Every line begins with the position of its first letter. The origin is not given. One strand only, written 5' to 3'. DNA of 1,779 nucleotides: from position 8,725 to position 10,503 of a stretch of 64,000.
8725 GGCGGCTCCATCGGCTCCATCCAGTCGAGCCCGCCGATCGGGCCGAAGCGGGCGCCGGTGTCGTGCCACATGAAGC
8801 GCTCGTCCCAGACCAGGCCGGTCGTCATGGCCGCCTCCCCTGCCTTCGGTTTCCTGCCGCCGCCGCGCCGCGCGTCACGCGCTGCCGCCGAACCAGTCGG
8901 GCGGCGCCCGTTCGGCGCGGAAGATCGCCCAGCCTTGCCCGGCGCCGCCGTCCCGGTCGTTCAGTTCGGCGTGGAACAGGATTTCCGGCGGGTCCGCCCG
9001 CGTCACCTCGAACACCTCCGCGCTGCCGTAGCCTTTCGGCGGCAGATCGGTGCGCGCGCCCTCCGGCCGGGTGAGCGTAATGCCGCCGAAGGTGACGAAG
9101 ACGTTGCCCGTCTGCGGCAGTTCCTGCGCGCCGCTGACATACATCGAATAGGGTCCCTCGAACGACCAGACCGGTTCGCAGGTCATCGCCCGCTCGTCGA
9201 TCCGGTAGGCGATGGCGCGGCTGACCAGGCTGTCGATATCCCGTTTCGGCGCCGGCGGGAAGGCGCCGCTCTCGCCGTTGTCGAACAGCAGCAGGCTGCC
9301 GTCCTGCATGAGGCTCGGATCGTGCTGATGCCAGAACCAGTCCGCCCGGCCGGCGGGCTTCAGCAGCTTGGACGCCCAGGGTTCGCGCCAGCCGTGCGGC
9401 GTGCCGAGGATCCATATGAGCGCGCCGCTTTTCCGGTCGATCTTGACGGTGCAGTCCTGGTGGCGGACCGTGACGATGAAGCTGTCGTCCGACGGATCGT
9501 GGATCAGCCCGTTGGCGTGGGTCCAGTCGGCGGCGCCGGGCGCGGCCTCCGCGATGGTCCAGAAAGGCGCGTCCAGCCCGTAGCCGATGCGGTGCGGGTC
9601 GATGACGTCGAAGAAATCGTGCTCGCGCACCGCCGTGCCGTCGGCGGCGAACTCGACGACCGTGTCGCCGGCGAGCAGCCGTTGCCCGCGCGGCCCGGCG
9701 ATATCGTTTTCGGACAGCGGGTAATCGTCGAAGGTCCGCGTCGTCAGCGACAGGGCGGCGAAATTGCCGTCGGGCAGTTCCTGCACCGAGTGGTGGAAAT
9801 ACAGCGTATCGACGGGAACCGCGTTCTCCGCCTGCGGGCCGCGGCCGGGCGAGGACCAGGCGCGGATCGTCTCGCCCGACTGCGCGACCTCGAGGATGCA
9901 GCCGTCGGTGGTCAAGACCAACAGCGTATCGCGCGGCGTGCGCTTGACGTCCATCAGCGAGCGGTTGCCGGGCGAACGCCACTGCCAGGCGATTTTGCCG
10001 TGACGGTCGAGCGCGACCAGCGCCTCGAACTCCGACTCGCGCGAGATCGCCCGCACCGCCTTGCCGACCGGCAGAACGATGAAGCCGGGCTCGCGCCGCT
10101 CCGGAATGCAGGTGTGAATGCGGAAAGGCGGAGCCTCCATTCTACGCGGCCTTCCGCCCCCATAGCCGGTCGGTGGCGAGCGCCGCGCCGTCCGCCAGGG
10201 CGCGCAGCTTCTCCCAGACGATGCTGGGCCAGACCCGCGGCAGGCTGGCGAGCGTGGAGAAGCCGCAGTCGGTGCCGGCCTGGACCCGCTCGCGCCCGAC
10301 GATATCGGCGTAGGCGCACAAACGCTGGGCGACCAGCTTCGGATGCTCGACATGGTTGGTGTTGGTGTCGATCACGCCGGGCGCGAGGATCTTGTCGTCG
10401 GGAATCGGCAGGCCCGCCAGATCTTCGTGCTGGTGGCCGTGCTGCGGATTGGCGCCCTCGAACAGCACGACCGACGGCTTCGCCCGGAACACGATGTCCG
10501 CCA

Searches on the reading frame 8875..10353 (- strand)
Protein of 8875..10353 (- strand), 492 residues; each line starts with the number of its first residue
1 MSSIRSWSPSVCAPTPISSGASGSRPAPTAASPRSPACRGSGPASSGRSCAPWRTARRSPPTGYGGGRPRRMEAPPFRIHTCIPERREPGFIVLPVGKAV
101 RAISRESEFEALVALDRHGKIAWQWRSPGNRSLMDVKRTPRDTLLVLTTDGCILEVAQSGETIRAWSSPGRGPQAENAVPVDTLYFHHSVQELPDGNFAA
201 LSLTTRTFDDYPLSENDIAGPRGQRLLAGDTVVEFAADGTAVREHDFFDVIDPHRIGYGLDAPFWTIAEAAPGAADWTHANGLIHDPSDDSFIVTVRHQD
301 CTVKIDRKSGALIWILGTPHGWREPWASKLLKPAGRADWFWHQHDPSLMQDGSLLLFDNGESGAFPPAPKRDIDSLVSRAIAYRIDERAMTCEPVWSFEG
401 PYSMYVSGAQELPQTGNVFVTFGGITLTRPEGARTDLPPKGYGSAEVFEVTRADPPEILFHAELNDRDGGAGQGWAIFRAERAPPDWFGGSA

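Call 54: search_protein_families(library=pfam, proteins=[window:8875-10353:-], max_evalue=0.001)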
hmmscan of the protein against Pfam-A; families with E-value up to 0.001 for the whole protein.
window:8875-10353:- (492 aa): 2 families
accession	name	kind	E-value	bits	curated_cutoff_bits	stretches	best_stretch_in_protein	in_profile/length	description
PF05935.17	Arylsulfotrans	-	3.3e-60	204.5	24.2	1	106-432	24-341/374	Arylsulfotransferase (ASST)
PF14269.12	Arylsulfotran_2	-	4.2e-06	26.8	27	1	155-423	29-280/301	Arylsulfotransferase (ASST)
